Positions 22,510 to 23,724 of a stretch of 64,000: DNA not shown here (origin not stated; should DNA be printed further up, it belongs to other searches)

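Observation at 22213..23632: IS30-family element inserted inside the dcw cluster between ftsW and murG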

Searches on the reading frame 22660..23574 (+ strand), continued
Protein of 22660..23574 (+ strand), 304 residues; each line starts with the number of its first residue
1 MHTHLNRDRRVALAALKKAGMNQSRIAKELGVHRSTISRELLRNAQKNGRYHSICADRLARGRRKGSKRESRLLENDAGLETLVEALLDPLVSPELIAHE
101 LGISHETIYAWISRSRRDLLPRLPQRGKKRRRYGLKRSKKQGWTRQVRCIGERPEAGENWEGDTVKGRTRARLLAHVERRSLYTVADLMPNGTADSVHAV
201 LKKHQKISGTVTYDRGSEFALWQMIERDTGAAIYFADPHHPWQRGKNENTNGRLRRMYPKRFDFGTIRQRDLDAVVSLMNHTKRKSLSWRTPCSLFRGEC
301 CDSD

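Call 21: find_encoding_contigs(protein=P0020, flank=1500, max_places=10)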
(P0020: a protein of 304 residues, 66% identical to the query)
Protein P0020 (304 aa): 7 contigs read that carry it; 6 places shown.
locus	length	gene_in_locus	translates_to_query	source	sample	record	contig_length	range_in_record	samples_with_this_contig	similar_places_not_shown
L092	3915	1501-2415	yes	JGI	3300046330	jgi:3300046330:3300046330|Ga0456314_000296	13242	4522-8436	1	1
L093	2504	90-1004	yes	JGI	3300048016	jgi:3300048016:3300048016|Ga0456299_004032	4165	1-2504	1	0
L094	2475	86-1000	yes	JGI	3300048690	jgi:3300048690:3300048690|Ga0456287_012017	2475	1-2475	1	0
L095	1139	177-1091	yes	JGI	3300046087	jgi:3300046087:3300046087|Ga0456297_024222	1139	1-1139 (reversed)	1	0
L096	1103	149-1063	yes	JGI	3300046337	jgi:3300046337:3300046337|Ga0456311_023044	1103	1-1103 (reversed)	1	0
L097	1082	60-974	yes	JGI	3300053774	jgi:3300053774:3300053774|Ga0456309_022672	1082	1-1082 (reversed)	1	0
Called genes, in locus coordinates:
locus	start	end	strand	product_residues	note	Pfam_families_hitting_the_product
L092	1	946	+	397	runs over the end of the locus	PF00009:GTP_EFTU, PF03144:GTP_EFTU_D2, PF03143:GTP_EFTU_D3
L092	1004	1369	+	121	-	PF00338:Ribosomal_S10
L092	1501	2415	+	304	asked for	PF06056:Terminase_5 (faint), PF13384:HTH_23 (faint), PF13518:HTH_28 (faint), PF13551:HTH_29 (faint), PF13936:HTH_38 (weak)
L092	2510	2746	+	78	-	-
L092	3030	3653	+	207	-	PF00297:Ribosomal_L3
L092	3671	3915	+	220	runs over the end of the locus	PF00573:Ribosomal_L4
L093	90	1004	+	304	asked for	PF06056:Terminase_5 (faint), PF13384:HTH_23 (faint), PF13518:HTH_28 (faint), PF13551:HTH_29 (faint), PF13936:HTH_38 (weak)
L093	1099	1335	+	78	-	-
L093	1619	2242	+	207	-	PF00297:Ribosomal_L3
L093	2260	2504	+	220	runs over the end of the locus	PF00573:Ribosomal_L4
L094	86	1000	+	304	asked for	PF06056:Terminase_5 (faint), PF13384:HTH_23 (faint), PF13518:HTH_28 (faint), PF13551:HTH_29 (faint), PF13936:HTH_38 (weak)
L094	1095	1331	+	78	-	-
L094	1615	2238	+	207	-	PF00297:Ribosomal_L3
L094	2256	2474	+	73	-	?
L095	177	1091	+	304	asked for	PF06056:Terminase_5 (faint), PF13384:HTH_23 (faint), PF13518:HTH_28 (faint), PF13551:HTH_29 (faint), PF13936:HTH_38 (weak)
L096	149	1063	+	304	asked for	PF06056:Terminase_5 (faint), PF13384:HTH_23 (faint), PF13518:HTH_28 (faint), PF13551:HTH_29 (faint), PF13936:HTH_38 (weak)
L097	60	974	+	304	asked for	PF06056:Terminase_5 (faint), PF13384:HTH_23 (faint), PF13518:HTH_28 (faint), PF13551:HTH_29 (faint), PF13936:HTH_38 (weak)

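Call 22: find_encoding_contigs(protein=P0008, flank=1500, max_places=10)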
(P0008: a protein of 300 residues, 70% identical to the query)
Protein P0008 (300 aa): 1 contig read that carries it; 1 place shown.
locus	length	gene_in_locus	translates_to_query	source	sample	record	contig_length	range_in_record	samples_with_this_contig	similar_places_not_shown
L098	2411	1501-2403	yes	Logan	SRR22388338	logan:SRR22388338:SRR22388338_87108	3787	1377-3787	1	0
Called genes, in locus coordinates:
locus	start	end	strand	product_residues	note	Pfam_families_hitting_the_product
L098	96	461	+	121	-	-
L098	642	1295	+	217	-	-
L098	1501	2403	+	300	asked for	PF13384:HTH_23 (faint), PF13936:HTH_38 (weak)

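Call 29: find_related_loci(query=window:22660-23574:+, collection=metagenome_contigs, flank=400)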
Query window:22660-23574:+ (304 aa) in metagenome_contigs; peptide patterns used: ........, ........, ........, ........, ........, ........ (x = any residue, [..] = any of these).
168 stretches matched a pattern; 93 encode a relative of the query (tblastn E <= 1e-3); the best 80 are kept; 80 distinct loci.
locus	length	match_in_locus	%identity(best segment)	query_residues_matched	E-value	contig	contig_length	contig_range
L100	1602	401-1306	71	1-304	8e-151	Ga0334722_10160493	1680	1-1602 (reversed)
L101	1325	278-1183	70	1-303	6e-152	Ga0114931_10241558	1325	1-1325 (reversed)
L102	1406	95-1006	63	1-304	7e-140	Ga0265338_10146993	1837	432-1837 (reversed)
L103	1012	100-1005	71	1-304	4e-142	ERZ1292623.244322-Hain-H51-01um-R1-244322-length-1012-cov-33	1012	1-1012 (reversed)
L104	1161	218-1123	61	2-303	5e-141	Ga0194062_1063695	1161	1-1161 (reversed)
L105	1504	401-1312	63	1-304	9e-133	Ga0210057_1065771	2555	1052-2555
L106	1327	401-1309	62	1-303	2e-137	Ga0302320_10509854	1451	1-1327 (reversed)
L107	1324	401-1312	65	1-304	7e-134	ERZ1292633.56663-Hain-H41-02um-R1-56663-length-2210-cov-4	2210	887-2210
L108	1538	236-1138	62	1-304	2e-134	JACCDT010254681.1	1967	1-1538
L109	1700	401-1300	62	1-303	1e-127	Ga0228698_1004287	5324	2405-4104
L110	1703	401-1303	62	1-303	7e-127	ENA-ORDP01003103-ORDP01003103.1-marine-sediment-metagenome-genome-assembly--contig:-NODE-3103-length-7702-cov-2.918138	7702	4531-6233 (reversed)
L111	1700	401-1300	61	1-303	2e-125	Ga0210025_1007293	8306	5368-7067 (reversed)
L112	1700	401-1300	61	1-303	2e-125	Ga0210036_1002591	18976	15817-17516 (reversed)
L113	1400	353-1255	61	1-304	3e-134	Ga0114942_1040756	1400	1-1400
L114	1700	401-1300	61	1-303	3e-127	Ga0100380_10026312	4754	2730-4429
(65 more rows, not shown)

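Call 56: find_encoding_contigs(protein=P0017, flank=400, max_places=10)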
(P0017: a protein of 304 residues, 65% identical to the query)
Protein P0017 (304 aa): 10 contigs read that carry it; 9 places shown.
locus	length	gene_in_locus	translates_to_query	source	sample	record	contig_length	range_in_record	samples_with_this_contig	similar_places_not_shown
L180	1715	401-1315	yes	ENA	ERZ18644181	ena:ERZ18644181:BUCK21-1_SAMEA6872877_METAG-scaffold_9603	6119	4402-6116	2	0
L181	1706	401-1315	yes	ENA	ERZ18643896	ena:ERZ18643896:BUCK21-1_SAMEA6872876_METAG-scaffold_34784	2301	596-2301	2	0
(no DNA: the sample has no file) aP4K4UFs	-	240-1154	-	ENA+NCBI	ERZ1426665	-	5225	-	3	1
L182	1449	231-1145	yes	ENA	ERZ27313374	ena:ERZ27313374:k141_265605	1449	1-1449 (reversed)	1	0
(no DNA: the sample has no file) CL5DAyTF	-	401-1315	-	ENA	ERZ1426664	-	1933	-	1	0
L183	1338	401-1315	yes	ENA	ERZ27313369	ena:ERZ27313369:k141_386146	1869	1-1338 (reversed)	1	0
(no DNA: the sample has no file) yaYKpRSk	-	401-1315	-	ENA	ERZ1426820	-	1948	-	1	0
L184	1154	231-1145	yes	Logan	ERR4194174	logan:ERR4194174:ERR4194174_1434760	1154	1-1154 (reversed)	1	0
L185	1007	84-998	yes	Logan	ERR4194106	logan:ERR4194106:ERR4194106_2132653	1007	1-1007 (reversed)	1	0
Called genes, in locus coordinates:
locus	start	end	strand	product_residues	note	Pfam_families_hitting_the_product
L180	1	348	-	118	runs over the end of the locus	-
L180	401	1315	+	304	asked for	PF13384:HTH_23 (faint), PF13551:HTH_29 (faint), PF13936:HTH_38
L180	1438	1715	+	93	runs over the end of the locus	?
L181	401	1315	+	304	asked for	PF13384:HTH_23 (faint), PF13551:HTH_29 (faint), PF13936:HTH_38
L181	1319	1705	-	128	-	?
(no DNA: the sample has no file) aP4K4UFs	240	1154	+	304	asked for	PF13384:HTH_23 (faint), PF13551:HTH_29 (faint), PF13936:HTH_38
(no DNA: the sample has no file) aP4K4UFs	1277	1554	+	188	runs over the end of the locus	PF00574:CLP_protease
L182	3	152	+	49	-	?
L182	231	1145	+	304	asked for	PF13384:HTH_23 (faint), PF13551:HTH_29 (faint), PF13936:HTH_38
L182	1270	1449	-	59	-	?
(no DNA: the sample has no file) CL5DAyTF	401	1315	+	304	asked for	PF13384:HTH_23 (faint), PF13551:HTH_29 (faint), PF13936:HTH_38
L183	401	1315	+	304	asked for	PF13384:HTH_23 (faint), PF13551:HTH_29 (faint), PF13936:HTH_38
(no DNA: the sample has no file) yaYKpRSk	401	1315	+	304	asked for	PF13384:HTH_23 (faint), PF13551:HTH_29 (faint), PF13936:HTH_38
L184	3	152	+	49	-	?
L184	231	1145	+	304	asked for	PF13384:HTH_23 (faint), PF13551:HTH_29 (faint), PF13936:HTH_38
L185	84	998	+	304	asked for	PF13384:HTH_23 (faint), PF13551:HTH_29 (faint), PF13936:HTH_38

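Call 57: find_encoding_contigs(protein=P0116, flank=400, max_places=10)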
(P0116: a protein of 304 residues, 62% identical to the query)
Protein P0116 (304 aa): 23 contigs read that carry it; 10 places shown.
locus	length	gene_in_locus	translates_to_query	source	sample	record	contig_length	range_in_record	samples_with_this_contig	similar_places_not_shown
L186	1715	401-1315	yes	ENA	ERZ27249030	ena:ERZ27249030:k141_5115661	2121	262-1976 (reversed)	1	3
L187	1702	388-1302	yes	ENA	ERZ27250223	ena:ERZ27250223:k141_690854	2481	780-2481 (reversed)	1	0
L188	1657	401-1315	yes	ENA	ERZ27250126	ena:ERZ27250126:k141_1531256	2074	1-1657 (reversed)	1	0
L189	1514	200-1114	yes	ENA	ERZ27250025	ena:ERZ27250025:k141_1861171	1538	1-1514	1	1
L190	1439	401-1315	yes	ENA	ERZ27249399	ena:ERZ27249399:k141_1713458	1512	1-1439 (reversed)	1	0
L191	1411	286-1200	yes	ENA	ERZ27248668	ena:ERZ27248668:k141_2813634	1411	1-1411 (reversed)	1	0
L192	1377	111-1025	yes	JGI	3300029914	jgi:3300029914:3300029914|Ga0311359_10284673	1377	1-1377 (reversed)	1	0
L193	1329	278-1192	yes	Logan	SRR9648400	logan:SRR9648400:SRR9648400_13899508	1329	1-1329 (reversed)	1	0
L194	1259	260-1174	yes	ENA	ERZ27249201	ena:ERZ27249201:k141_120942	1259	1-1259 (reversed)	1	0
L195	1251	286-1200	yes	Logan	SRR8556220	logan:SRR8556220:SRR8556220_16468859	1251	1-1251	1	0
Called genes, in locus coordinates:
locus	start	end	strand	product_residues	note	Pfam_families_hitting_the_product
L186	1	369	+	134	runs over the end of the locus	-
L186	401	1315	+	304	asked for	PF13384:HTH_23 (faint), PF13551:HTH_29 (faint), PF13936:HTH_38 (weak)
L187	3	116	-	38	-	?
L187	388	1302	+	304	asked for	PF13384:HTH_23 (faint), PF13551:HTH_29 (faint), PF13936:HTH_38 (weak)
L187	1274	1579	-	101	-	PF13433:Peripla_BP_5 (weak), PF13458:Peripla_BP_6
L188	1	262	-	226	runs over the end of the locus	?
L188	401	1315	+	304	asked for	PF13384:HTH_23 (faint), PF13551:HTH_29 (faint), PF13936:HTH_38 (weak)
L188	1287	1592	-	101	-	PF13433:Peripla_BP_5 (weak), PF13458:Peripla_BP_6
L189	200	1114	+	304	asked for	PF13384:HTH_23 (faint), PF13551:HTH_29 (faint), PF13936:HTH_38 (weak)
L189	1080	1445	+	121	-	-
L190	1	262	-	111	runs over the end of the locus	?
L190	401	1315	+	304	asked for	PF13384:HTH_23 (faint), PF13551:HTH_29 (faint), PF13936:HTH_38 (weak)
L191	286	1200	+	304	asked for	PF13384:HTH_23 (faint), PF13551:HTH_29 (faint), PF13936:HTH_38 (weak)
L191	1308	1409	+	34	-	?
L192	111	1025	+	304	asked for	PF13384:HTH_23 (faint), PF13551:HTH_29 (faint), PF13936:HTH_38 (weak)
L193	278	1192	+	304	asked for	PF13384:HTH_23 (faint), PF13551:HTH_29 (faint), PF13936:HTH_38 (weak)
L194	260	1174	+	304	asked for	PF13384:HTH_23 (faint), PF13551:HTH_29 (faint), PF13936:HTH_38 (weak)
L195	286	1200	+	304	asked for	PF13384:HTH_23 (faint), PF13551:HTH_29 (faint), PF13936:HTH_38 (weak)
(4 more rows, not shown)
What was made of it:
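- On IS30 family of insertion sequences: Related elements occur in many contexts, for example P0116 on 23 contigs (call 57).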

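Call 58: find_encoding_contigs(protein=P0089, flank=400, max_places=10)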
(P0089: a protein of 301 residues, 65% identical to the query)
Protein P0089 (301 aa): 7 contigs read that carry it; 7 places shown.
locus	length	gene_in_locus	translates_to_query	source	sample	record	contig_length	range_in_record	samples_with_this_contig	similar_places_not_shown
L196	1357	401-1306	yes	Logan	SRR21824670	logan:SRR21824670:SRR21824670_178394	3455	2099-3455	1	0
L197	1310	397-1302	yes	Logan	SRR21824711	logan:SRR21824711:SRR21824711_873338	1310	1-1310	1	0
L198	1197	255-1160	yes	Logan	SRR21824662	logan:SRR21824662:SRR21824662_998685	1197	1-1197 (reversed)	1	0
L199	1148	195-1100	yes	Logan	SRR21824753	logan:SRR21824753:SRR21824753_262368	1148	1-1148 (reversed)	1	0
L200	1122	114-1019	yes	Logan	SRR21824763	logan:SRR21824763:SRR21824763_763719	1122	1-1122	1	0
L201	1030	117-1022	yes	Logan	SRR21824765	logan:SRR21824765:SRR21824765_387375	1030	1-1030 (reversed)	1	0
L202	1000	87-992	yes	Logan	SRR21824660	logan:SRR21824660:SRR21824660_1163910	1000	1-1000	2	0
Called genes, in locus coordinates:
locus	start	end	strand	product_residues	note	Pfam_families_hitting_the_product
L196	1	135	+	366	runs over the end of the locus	PF17773:UPF0176_N, PF00581:Rhodanese, PF12368:Rhodanese_C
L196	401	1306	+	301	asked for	PF13384:HTH_23 (faint), PF13551:HTH_29 (faint), PF13936:HTH_38, PF06056:Terminase_5 (faint), PF13518:HTH_28 (faint), PF13556:HTH_30 (faint)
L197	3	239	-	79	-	?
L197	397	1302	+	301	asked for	PF13384:HTH_23 (faint), PF13551:HTH_29 (faint), PF13936:HTH_38, PF06056:Terminase_5 (faint), PF13518:HTH_28 (faint), PF13556:HTH_30 (faint)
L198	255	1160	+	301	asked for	PF13384:HTH_23 (faint), PF13551:HTH_29 (faint), PF13936:HTH_38, PF06056:Terminase_5 (faint), PF13518:HTH_28 (faint), PF13556:HTH_30 (faint)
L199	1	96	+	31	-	?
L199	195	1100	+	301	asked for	PF13384:HTH_23 (faint), PF13551:HTH_29 (faint), PF13936:HTH_38, PF06056:Terminase_5 (faint), PF13518:HTH_28 (faint), PF13556:HTH_30 (faint)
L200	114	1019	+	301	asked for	PF13384:HTH_23 (faint), PF13551:HTH_29 (faint), PF13936:HTH_38, PF06056:Terminase_5 (faint), PF13518:HTH_28 (faint), PF13556:HTH_30 (faint)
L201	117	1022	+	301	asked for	PF13384:HTH_23 (faint), PF13551:HTH_29 (faint), PF13936:HTH_38, PF06056:Terminase_5 (faint), PF13518:HTH_28 (faint), PF13556:HTH_30 (faint)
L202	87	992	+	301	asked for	PF13384:HTH_23 (faint), PF13551:HTH_29 (faint), PF13936:HTH_38, PF06056:Terminase_5 (faint), PF13518:HTH_28 (faint), PF13556:HTH_30 (faint)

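Call 67: search_protein_families(library=padloc, proteins=[window:22660-23574:+], max_evalue=0.01)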
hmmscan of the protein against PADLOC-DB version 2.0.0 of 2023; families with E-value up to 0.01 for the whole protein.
window:22660-23574:+ (304 aa): 6 families
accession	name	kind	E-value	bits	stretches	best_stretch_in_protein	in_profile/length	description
PDLC04133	mad1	-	6.9e-07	27.5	0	90-134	4-43/60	mads_1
PDLC01434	CasR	-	4.8e-06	24.6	1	12-41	133-162/191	"CAS-I,CAS-II,CAS-III,CAS-IV,CAS-V,CAS-VI; associated_signaling"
PDLC01268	CasR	-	6.5e-05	21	1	12-41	129-158/179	"CAS-I,CAS-II,CAS-III,CAS-IV,CAS-V,CAS-VI; associated_signaling"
PDLC01438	Csa3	-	0.0023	16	0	9-118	150-229/305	"CAS-I,CAS-II,CAS-III,CAS-IV,CAS-V,CAS-VI; associated_signaling"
PDLC01848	CARF3--CARF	-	0.0027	15.4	0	4-42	134-171/197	-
PDLC01857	CARF3--CARF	-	0.0078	13.9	0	5-42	129-165/201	-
